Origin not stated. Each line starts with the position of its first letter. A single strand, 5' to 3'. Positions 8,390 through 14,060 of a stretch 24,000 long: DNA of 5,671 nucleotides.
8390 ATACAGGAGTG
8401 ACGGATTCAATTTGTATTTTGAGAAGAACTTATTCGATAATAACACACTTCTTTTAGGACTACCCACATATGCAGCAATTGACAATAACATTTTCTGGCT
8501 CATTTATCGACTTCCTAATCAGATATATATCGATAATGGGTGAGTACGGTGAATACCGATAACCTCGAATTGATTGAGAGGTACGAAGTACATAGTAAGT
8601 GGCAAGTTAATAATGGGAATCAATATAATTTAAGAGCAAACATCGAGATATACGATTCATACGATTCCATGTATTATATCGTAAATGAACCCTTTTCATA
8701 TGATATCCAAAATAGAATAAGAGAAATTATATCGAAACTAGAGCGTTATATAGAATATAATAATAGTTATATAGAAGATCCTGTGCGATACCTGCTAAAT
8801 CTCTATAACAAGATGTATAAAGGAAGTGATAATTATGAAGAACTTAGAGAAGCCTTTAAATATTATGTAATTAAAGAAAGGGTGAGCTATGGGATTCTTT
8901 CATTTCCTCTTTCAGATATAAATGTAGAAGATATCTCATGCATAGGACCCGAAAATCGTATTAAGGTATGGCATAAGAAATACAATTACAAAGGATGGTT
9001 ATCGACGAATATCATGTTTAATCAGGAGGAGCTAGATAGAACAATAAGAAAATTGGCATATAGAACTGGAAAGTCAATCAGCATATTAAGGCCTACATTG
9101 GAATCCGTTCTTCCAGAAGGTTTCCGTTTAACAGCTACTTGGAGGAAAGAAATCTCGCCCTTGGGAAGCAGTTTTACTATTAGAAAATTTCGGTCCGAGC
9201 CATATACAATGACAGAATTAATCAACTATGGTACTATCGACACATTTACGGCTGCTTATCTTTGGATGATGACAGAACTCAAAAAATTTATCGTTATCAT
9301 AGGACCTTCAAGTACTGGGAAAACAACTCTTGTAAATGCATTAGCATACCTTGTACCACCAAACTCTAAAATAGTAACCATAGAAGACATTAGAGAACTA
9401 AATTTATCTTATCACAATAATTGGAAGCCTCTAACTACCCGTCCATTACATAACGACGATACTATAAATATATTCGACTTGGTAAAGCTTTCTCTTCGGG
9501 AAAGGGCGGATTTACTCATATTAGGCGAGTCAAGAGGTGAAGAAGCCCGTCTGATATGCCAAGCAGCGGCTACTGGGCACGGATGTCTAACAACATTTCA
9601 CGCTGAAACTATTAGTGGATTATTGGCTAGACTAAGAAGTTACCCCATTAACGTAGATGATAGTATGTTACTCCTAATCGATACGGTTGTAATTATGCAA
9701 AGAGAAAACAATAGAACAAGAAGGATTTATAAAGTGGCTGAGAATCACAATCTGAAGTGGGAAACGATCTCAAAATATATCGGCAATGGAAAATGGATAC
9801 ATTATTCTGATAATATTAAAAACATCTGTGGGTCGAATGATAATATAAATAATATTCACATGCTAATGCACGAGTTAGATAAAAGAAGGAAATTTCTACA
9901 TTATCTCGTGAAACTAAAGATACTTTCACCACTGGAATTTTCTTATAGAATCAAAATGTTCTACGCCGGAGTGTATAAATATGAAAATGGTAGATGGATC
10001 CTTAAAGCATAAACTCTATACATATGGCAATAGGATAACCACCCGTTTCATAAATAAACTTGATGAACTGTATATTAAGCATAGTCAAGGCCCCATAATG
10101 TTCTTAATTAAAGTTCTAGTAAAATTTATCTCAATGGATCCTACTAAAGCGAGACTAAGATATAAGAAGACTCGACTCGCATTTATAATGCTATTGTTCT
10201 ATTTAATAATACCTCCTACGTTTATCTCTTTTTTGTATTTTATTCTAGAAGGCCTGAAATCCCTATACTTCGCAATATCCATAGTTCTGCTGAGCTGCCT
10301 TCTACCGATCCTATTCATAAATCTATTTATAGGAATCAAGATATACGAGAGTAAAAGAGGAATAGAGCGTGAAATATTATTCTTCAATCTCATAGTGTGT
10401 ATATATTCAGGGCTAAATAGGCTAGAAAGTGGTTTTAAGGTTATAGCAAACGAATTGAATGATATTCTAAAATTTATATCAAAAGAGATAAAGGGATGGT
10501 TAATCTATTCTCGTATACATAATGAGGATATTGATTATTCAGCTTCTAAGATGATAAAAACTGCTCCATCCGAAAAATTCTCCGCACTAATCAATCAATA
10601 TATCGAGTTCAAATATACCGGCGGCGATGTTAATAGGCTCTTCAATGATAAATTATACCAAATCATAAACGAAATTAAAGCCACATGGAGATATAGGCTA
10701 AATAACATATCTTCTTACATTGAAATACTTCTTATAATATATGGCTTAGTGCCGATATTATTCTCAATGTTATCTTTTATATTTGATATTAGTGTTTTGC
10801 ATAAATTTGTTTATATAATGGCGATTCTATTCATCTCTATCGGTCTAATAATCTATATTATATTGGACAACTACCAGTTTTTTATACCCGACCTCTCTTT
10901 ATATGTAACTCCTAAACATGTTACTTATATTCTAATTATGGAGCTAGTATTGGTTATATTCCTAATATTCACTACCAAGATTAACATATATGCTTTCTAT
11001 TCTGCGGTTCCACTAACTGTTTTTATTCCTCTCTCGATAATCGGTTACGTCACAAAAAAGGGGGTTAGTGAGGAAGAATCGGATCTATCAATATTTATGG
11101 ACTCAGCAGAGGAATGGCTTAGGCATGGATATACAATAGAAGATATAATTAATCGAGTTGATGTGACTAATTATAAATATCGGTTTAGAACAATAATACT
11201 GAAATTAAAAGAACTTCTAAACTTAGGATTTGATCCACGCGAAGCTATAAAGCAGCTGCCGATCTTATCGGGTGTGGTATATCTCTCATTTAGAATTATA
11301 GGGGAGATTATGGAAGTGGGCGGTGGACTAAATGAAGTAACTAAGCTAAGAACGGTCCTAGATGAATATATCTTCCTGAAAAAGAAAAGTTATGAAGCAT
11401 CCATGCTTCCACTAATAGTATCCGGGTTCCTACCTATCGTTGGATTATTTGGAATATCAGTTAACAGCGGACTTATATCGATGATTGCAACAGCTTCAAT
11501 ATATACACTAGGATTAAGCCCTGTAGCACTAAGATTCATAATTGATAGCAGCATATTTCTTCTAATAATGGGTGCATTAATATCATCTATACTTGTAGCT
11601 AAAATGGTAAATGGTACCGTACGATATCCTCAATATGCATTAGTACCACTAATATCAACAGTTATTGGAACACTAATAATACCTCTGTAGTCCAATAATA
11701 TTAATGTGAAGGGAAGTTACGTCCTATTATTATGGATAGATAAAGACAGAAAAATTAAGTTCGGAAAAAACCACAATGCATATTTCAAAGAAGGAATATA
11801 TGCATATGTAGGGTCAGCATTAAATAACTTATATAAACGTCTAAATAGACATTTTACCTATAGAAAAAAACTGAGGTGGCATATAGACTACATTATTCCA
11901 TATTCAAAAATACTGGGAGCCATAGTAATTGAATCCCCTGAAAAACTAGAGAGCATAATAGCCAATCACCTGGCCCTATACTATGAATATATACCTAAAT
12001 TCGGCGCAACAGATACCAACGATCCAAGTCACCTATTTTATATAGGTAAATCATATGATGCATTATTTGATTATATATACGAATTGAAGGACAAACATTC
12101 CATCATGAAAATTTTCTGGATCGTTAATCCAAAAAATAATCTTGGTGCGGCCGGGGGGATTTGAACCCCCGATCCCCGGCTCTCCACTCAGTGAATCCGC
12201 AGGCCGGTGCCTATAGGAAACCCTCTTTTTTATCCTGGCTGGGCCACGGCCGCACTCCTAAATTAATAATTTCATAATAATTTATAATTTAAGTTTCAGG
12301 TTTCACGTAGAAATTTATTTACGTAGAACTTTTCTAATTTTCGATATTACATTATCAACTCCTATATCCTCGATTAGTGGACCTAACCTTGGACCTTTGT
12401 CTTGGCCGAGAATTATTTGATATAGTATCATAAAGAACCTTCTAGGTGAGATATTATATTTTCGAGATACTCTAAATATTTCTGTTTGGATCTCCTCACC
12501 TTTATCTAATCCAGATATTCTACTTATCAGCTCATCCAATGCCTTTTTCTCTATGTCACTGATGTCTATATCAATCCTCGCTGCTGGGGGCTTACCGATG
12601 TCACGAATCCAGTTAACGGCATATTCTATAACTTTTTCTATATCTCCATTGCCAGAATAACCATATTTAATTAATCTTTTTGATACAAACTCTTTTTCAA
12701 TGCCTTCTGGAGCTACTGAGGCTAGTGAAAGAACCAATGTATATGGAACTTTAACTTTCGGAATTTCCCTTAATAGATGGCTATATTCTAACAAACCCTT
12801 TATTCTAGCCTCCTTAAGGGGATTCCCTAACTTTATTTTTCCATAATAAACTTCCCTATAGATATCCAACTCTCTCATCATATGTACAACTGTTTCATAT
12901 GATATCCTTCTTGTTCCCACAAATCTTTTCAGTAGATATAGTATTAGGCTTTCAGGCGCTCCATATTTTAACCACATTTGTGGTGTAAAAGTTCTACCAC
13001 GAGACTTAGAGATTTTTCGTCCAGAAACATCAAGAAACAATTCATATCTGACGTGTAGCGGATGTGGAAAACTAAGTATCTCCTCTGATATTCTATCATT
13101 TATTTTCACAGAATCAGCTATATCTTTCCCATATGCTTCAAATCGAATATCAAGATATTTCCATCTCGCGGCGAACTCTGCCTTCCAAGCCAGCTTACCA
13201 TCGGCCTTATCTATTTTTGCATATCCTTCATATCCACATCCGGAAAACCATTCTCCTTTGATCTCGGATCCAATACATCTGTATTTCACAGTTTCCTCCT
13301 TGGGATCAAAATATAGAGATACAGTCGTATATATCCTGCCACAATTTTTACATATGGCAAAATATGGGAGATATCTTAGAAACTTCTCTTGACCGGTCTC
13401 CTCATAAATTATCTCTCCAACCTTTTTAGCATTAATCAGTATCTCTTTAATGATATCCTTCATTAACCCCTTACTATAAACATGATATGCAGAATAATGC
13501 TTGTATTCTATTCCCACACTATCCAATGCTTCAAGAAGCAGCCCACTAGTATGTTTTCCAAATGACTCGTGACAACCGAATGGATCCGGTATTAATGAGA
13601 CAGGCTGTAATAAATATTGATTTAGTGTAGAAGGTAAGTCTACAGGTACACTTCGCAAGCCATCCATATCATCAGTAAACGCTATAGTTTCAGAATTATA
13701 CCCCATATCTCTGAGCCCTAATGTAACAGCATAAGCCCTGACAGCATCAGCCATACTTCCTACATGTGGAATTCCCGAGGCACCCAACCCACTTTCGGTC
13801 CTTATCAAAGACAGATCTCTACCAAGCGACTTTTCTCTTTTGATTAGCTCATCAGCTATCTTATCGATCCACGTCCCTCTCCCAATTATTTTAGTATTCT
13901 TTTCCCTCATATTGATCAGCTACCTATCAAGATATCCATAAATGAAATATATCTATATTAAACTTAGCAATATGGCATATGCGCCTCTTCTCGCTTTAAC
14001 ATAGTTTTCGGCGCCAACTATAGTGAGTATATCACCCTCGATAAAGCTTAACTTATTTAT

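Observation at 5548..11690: Compact, unclassified archaeal type IV pilus-like operon (2 pilins, giant pilin-like protein, ATPase, platform)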

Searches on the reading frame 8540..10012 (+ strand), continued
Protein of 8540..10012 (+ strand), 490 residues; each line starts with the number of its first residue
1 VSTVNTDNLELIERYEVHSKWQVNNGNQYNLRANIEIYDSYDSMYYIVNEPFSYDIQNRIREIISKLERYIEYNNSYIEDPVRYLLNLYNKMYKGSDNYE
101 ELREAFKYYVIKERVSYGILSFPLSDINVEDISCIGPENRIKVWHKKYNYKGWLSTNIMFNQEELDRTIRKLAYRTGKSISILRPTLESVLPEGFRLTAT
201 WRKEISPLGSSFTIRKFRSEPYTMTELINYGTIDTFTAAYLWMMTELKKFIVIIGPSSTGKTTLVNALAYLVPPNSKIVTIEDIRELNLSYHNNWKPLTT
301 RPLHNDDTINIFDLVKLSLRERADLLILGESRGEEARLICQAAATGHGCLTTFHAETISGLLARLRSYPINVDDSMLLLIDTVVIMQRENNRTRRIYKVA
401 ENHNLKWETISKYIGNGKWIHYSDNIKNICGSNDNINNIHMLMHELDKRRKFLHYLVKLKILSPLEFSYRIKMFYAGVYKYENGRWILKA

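Call 94: find_encoding_contigs(protein=P0038, flank=9000, max_places=2)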
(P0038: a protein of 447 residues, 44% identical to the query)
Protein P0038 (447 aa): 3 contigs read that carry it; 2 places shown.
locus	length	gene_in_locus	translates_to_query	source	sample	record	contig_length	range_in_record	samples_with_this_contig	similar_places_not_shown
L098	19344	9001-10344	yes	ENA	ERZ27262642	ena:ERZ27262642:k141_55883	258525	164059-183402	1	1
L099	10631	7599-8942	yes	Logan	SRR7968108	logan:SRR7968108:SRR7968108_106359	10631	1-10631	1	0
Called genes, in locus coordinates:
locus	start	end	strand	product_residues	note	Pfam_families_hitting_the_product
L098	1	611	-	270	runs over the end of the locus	PF00583:Acetyltransf_1, PF13508:Acetyltransf_7 (weak)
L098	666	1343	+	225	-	PF00121:TIM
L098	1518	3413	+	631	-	PF03485:Arg_tRNA_synt_N, PF00750:tRNA-synt_1d, PF05746:DALR_1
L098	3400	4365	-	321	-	PF00145:DNA_methylase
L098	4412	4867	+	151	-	PF09895:DUF2122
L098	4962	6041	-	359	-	PF05559:DUF763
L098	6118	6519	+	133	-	-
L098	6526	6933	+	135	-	-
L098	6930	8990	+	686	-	-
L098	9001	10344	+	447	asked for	PF00437:T2SSE, PF27713:UCP018868 (weak), PF13401:AAA_22 (weak)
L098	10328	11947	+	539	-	PF00482:T2SSF (weak)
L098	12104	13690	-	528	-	PF01921:tRNA-synt_1f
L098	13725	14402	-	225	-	PF14544:DUF4443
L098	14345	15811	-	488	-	PF00587:tRNA-synt_2b, PF03129:HGTP_anticodon, PF09180:ProRS-C_1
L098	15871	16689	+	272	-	PF01256:Carb_kinase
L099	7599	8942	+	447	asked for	PF00437:T2SSE, PF27713:UCP018868 (weak), PF13401:AAA_22 (weak)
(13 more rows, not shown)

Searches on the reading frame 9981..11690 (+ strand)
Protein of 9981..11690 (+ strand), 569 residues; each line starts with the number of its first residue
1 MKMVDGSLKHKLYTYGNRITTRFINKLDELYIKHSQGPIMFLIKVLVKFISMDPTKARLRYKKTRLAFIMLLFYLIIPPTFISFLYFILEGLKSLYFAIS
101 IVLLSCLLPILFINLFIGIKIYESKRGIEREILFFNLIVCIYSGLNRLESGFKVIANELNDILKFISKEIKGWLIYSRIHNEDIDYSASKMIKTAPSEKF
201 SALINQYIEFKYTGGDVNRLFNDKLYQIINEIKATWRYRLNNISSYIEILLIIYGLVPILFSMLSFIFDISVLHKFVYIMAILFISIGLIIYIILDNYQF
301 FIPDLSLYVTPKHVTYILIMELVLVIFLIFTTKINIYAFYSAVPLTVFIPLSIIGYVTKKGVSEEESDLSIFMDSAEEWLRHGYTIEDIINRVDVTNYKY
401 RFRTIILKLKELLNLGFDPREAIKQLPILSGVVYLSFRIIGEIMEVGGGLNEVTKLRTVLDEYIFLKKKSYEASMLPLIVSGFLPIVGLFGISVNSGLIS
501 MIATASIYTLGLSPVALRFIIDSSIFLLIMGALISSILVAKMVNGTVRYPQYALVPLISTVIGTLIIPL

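Call 4: search_protein_families(library=pfam, proteins=[window:9981-11690:+], max_evalue=0.1)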
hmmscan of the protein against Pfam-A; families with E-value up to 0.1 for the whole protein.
window:9981-11690:+ (569 aa): 1 family
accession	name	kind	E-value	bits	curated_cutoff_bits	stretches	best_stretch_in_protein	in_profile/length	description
PF00482.28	T2SSF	-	0.042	14.2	25.2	0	380-491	9-119/125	Type II secretion system (T2SS), protein F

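Call 5: search_protein_families(library=ncbifam, proteins=[window:9981-11690:+], max_evalue=0.1)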
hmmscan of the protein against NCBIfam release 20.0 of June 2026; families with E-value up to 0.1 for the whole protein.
window:9981-11690:+ (569 aa): 1 family
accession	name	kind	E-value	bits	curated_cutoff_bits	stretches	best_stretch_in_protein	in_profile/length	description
NF046075.1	UpsF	equivalog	1.2e-15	57.3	400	1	47-473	16-413/484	membrane pilin protein UpsF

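Call 9: find_homologous_proteins(query=window:9981-11690:+, max_evalue=0.001)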
Query window:9981-11690:+ (569 aa): 3 proteins with E <= 0.001 among 8000 candidates.
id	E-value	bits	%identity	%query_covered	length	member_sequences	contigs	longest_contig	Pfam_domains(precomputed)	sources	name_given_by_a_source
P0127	0.0e+0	1200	100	100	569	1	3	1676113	-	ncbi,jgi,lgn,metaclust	metaclust:\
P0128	1.2e-88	317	40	78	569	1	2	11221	-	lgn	-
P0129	1.4e-86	310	37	81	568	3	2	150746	-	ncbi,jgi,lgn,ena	-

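Call 17: find_encoding_contigs(protein=P0127, flank=2000, max_places=5)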
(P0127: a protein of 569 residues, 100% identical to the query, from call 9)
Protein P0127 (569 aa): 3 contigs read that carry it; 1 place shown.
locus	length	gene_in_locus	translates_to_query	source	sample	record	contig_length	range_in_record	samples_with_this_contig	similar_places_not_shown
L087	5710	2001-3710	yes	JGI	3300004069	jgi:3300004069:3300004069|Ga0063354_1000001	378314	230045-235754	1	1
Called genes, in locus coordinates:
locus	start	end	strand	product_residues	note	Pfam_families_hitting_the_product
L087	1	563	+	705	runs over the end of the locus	-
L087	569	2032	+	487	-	PF00437:T2SSE, PF27713:UCP018868 (weak)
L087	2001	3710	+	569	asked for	-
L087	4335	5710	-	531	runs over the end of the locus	PF01921:tRNA-synt_1f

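Call 54: search_protein_families(library=ncbifam, alignment_id=A4, max_evalue=0.01)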
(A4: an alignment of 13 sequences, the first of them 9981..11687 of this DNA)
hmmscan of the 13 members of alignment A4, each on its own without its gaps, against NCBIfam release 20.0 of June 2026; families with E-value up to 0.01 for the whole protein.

A. member 1, window:9981-11687:+ (569 aa): 1 family
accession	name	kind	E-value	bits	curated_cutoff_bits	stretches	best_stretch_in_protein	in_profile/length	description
NF046075.1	UpsF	equivalog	1.2e-15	57.3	400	1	47-473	16-413/484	membrane pilin protein UpsF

B. families by the number of members that match (of 13 scanned): 4 families
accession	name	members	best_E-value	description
NF046075.1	UpsF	13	3.6e-82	membrane pilin protein UpsF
NF053673.1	bindosome_BasF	4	2.1e-61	bindosome assembly system membrane anchoring protein BasF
NF004704.2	PRK06041.1-2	2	1.3e-06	archaellar assembly protein ArlJ/FlaJ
TIGR02120.1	GspF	1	0.00093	type II secretion system inner membrane protein GspF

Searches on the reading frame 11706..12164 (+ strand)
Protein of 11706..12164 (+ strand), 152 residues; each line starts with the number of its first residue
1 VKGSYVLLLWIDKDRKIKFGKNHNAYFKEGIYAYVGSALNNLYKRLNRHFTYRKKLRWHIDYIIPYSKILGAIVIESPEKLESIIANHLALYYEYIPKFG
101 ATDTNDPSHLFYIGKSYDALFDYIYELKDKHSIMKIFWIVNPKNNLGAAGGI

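Call 4: search_protein_families(library=pfam, proteins=[window:11706-12164:+], max_evalue=0.1)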
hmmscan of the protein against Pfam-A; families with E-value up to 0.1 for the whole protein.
window:11706-12164:+ (152 aa): 2 families
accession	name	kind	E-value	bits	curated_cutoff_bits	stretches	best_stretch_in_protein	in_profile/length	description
PF01986.22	DUF123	-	4.2e-22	78.9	25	1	27-112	3-95/95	Domain of unknown function DUF123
PF01541.30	GIY-YIG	-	0.0027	18.4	22.6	1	28-53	10-34/78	GIY-YIG catalytic domain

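Call 5: search_protein_families(library=ncbifam, proteins=[window:11706-12164:+], max_evalue=0.1)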
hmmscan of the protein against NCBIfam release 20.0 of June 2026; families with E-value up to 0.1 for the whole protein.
window:11706-12164:+ (152 aa): 1 family
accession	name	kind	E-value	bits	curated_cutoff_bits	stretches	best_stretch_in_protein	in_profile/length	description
TIGR01453.1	grpIintron_endo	subfamily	0.095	12.7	56.05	1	33-56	15-37/215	group I intron endonuclease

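Call 89: search_solved_structures(query=window:11706-12164:+, max_evalue=1)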
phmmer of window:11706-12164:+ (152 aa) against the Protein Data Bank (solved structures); distinct sequences matched with E-value up to 1: 1.
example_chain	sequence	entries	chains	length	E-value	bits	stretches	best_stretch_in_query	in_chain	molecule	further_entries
4q6m_A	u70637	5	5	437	0.57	13.9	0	63-109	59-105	Conserved hypothetical secreted protein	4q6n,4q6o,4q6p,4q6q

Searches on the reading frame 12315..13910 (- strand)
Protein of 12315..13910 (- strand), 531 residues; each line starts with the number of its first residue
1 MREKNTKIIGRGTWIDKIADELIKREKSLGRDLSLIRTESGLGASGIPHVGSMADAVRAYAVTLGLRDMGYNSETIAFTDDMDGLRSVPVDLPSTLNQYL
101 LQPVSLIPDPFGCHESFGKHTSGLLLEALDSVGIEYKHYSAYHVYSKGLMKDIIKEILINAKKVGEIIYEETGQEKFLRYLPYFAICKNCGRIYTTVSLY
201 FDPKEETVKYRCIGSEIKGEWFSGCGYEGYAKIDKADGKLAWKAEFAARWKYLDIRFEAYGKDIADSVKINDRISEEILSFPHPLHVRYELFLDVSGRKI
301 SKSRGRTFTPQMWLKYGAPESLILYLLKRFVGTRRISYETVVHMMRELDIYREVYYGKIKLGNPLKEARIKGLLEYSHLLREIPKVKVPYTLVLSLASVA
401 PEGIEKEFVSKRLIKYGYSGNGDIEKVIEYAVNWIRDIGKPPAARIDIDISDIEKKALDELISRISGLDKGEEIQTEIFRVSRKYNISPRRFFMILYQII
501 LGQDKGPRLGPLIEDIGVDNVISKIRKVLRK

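Call 4: search_protein_families(library=pfam, proteins=[window:12315-13910:-], max_evalue=0.1)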
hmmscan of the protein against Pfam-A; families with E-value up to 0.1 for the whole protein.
window:12315-13910:- (531 aa): 4 families
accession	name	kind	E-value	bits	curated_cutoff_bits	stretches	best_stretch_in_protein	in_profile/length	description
PF01921.24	tRNA-synt_1f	-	1.1e-96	324.4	27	1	13-356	2-340/360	tRNA synthetases class I (K)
PF19269.4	Anticodon_2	-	0.0011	19.8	23.6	1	454-529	64-141/141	Anticodon binding domain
PF09334.17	tRNA-synt_1g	-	0.029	13.5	20.1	1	279-339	307-367/391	tRNA synthetases class I (M)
PF05191.20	ADK_lid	-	0.072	13.4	26.6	0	186-208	3-23/36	Adenylate kinase, active site lid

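Call 5: search_protein_families(library=ncbifam, proteins=[window:12315-13910:-], max_evalue=0.1)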
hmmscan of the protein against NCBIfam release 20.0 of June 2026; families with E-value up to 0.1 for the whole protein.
window:12315-13910:- (531 aa): 7 families
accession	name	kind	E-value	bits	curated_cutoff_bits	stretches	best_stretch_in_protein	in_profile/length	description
NF001968.0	PRK00750.1-2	equivalog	5.4e-90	302.3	648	1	13-530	14-524/528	lysine--tRNA ligase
TIGR00467.1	lysS_arch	equivalog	2.1e-78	264.1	147.55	1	14-527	3-513/515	lysine--tRNA ligase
NF004315.1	PRK05710.1-4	equivalog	0.036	13.5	250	1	261-307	210-255/274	tRNA glutamyl-Q(34) synthetase GluQRS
NF001383.0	PRK00279.2-1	equivalog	0.038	13.6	225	1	134-214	75-151/212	adenylate kinase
NF001386.0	PRK00279.2-4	equivalog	0.044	13.4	256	0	162-210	108-154/220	adenylate kinase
NF001100.0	PRK00133.1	equivalog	0.046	12.2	587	1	281-327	312-358/676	methionine--tRNA ligase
TIGR00464.1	gltX_bact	equivalog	0.05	12.5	289.95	0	458-529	394-468/470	glutamate--tRNA ligase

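Call 20: list_cluster_members(proteins=[window:12315-13910:-, window:14768-16228:-, window:2840-4357:+, window:4328-5557:-, window:1897-2610:+, window:19070-20275:+, window:22361-23383:-, window:20292-21206:-, window:356-1345:-, window:6426-8543:+])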
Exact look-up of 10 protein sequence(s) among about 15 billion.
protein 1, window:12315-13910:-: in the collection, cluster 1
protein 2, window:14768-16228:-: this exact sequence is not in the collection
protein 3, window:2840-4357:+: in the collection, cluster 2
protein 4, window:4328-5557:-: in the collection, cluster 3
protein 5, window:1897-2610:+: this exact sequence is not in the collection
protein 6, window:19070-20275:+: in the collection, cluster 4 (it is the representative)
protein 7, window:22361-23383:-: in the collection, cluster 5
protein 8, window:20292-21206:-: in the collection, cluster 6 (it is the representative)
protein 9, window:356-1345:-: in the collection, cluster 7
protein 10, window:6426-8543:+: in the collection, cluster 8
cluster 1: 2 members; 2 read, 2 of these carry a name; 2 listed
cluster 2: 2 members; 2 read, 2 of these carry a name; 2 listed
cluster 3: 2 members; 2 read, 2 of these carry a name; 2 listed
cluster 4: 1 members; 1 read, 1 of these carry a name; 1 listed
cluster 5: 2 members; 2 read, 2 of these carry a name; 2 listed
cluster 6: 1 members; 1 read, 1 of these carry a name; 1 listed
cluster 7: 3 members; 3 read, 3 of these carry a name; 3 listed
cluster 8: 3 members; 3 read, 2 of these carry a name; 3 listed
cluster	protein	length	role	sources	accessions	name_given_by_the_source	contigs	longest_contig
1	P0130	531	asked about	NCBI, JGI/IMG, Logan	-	lysyl-tRNA synthetase class 1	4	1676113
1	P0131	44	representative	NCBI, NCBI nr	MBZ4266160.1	LPXTG cell wall anchor domain-containing protein, partial [Streptococcus pneumoniae] | LPXTG cell wall anchor domain-containing protein [Streptococcus pneumoniae]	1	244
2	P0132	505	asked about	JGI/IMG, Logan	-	hypothetical protein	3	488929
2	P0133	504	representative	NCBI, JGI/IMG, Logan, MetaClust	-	\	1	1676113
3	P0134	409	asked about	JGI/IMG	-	hypothetical protein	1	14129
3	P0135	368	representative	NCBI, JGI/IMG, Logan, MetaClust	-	\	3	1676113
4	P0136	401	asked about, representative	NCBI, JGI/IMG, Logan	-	acyl-CoA dehydrogenase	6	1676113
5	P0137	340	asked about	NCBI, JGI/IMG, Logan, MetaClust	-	selenocysteine lyase/cysteine desulfurase | \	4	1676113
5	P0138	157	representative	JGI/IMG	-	selenocysteine lyase/cysteine desulfurase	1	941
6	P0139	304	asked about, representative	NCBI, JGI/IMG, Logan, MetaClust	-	electron transfer flavoprotein alpha subunit | \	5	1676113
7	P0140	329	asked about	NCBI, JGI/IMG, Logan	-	DNA (cytosine-5)-methyltransferase 1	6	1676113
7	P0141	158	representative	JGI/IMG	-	DNA (cytosine-5)-methyltransferase 1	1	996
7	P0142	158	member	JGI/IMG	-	DNA (cytosine-5)-methyltransferase 1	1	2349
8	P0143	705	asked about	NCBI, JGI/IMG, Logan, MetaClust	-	\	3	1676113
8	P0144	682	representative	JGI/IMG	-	hypothetical protein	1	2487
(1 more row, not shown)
